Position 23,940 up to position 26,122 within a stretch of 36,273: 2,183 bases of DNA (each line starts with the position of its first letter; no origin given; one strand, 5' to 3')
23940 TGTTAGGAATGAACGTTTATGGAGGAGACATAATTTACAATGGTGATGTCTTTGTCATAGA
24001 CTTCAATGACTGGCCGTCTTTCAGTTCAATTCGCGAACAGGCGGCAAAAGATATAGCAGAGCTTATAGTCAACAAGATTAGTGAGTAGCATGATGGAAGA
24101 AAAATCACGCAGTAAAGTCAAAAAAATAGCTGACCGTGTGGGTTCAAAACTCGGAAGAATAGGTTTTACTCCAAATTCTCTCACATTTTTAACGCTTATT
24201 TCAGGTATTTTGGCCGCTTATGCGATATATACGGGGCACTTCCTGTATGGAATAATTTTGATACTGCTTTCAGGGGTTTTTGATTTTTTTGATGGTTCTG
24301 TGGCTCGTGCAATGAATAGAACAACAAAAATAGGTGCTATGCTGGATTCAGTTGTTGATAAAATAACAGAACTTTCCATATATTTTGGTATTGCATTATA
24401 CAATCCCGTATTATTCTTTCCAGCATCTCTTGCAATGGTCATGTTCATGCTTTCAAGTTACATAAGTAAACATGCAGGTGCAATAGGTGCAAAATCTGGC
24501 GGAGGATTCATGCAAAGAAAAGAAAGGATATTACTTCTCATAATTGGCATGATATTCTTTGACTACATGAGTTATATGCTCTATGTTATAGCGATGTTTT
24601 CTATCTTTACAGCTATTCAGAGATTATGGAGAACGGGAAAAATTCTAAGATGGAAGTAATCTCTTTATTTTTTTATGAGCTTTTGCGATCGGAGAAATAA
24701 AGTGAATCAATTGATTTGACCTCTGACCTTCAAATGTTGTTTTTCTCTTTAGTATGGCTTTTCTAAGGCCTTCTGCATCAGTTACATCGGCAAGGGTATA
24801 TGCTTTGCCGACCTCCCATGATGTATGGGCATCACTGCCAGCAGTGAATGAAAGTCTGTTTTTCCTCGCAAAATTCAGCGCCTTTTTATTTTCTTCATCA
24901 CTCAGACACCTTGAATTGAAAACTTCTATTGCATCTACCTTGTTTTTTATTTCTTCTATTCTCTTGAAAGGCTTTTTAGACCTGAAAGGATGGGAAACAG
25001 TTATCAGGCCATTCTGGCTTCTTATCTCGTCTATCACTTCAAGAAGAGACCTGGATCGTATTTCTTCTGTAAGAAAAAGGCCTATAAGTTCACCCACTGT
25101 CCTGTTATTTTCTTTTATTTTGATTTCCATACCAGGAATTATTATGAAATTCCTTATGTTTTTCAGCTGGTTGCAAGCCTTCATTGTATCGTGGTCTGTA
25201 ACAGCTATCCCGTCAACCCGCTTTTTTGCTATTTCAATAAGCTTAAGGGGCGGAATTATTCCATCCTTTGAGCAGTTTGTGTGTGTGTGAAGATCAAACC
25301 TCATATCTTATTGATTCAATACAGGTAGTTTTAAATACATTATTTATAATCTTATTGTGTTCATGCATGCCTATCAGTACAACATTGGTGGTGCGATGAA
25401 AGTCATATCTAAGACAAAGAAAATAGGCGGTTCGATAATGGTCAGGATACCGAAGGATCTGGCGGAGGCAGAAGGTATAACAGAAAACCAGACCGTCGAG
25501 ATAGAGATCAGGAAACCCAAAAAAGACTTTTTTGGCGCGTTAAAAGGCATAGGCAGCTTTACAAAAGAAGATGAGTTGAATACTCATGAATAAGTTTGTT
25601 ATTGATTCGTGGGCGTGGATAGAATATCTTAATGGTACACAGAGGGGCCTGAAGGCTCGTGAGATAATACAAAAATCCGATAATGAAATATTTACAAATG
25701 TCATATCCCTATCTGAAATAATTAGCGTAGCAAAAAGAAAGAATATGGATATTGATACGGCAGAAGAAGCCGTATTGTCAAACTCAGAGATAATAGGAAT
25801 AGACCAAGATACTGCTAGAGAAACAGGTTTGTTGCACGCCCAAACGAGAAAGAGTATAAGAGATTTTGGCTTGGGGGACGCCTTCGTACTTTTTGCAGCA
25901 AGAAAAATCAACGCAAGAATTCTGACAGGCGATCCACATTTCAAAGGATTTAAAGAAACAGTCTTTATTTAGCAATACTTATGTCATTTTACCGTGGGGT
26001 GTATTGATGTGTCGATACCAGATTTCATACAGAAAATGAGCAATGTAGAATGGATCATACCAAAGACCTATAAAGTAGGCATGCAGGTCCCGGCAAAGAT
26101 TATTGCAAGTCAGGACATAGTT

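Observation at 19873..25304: Six-gene inositol operon with an enzyme set that fits no described archaeal inositol pathway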

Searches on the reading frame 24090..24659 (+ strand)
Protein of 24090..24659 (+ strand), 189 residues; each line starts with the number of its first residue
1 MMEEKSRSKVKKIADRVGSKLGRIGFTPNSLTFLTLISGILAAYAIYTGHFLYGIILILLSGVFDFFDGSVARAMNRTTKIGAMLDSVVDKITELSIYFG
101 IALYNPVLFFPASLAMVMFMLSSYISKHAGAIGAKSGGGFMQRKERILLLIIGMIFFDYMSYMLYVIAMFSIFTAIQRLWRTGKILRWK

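Call 3: search_protein_families(library=pfam, proteins=[window:24090-24659:+], max_evalue=0.01)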
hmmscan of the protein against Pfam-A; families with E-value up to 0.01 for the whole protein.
window:24090-24659:+ (189 aa): 1 family
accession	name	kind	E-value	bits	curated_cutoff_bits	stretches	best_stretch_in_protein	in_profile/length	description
PF01066.26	CDP-OH_P_transf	-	2.5e-19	70.6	22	1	27-170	3-148/152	CDP-alcohol phosphatidyltransferase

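Call 4: search_protein_families(library=ncbifam, proteins=[window:24090-24659:+], max_evalue=0.01)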
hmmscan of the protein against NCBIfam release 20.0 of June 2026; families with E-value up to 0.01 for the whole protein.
window:24090-24659:+ (189 aa): 11 families
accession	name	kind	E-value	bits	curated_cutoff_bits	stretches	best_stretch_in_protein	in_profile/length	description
NF040950.1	archin_ph_syn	equivalog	9.9e-38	129.9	180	1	5-182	3-187/191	archaetidylinositol phosphate synthase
NF045883.1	PIPSynth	equivalog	4.4e-31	108.1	170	1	5-181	2-191/197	phosphatidylinositol phosphate synthase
NF052561.1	PIPSynBT1523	equivalog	4.7e-21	75.6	350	1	7-177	6-196/232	hypothetical protein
NF041135.1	IPPtranDIPPsyn_Thcocales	equivalog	2.9e-13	49.6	580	1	6-180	231-414/419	bifunctional L-myo-inositol-1-phosphate cytidylyltransferase/CDP-L-myo-inositol myo-inositolphosphotransferase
NF053678.1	ClpnSynClsA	equivalog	3e-10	40.6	240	1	27-106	5-85/180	cardiolipin synthase ClsA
TIGR00473.1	pssA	equivalog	9.6e-10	38.8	107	1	32-104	1-72/153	CDP-diacylglycerol--serine O-phosphatidyltransferase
TIGR00560.1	pgsA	equivalog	9.6e-09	36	109.1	1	40-118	19-97/183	CDP-diacylglycerol--glycerol-3-phosphate 3-phosphatidyltransferase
TIGR04217.1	archae_ser_T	exception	6e-08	32.7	200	1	28-93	10-74/221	archaetidylserine synthase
NF038087.1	arch_ser_synth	exception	1.8e-07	31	240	1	30-107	9-87/216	archaetidylserine synthase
NF008090.0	PRK10832.1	equivalog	1.3e-06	28.6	304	1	40-92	21-73/182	CDP-diacylglycerol--glycerol-3-phosphate 3-phosphatidyltransferase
NF038086.1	anchor_synt_A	exception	0.00034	20.5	200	1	39-91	21-71/222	protein sorting system archaetidylserine synthase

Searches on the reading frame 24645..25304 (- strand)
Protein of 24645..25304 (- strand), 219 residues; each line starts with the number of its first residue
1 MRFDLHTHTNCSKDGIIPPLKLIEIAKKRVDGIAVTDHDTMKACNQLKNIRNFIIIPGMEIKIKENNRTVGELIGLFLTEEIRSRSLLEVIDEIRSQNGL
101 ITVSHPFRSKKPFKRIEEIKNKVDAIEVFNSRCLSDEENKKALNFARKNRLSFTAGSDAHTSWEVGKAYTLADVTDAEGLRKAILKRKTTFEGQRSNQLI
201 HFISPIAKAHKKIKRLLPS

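Call 3: search_protein_families(library=pfam, proteins=[window:24645-25304:-], max_evalue=0.01)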
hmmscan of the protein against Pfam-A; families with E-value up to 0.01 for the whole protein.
window:24645-25304:- (219 aa): 2 families
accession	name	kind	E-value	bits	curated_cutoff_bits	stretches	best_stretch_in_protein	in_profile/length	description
PF13263.12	PHP_C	-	1e-15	57.5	21.3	1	137-189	2-56/56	PHP-associated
PF02811.25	PHP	-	6.4e-07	30.3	26.4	1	4-80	1-71/164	PHP domain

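Call 4: search_protein_families(library=ncbifam, proteins=[window:24645-25304:-], max_evalue=0.01)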
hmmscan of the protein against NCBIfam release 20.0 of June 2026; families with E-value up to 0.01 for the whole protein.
window:24645-25304:- (219 aa): 11 families
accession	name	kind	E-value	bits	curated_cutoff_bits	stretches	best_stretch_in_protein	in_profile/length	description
NF038032.1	CehA_McbA_metalo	domain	6.8e-20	71.7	80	1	2-182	4-202/315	CehA/McbA family metallohydrolase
NF047791.1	RNaseRnm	equivalog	1.6e-14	53.8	375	2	2-68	2-73/275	RNase RNM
NF041577.1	nside_bi_sphtase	equivalog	1.8e-11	43.7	400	1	2-78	3-81/276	3',5'-nucleoside bisphosphate phosphatase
NF045780.1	TrlF_fam_ATP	equivalog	5.5e-09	35.3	350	1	2-80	7-99/944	TrlF family AAA-like ATPase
NF006702.0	PRK09248.1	domain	6.3e-06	25.9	264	1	120-182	150-217/246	PHP domain-containing protein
NF042955.1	Ppl_antiphage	equivalog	2e-05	22.8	1000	0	85-187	130-235/882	anti-phage protein Ppl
TIGR01856.1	hisJ_fam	subfamily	0.00011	22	90.2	0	139-171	217-249/252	histidinol-phosphatase HisJ family protein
NF005596.0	PRK07328.1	subfamily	0.0019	17.7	202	0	142-173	213-244/269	histidinol-phosphatase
NF004086.0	PRK05588.1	equivalog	0.0031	17.6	321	0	3-39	2-38/255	histidinol phosphate phosphatase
NF045781.1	Spaf1101_AAA_ATP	equivalog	0.0043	15.5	475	0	86-206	187-318/836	Spaf_1101 family AAA-like ATPase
NF004981.0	PRK06361.1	equivalog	0.0051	16.2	117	0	2-47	1-46/217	histidinol phosphate phosphatase domain-containing protein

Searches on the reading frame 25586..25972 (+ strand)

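Call 44: search_protein_families(library=pfam, proteins=[window:25586-25972:+], max_evalue=0.001)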
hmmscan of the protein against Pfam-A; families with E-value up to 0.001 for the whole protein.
window:25586-25972:+ (128 aa): 1 family
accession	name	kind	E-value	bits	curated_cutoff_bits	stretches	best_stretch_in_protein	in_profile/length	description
PF01850.27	PIN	-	3.4e-13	50.7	23.6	1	5-120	2-115/120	PIN domain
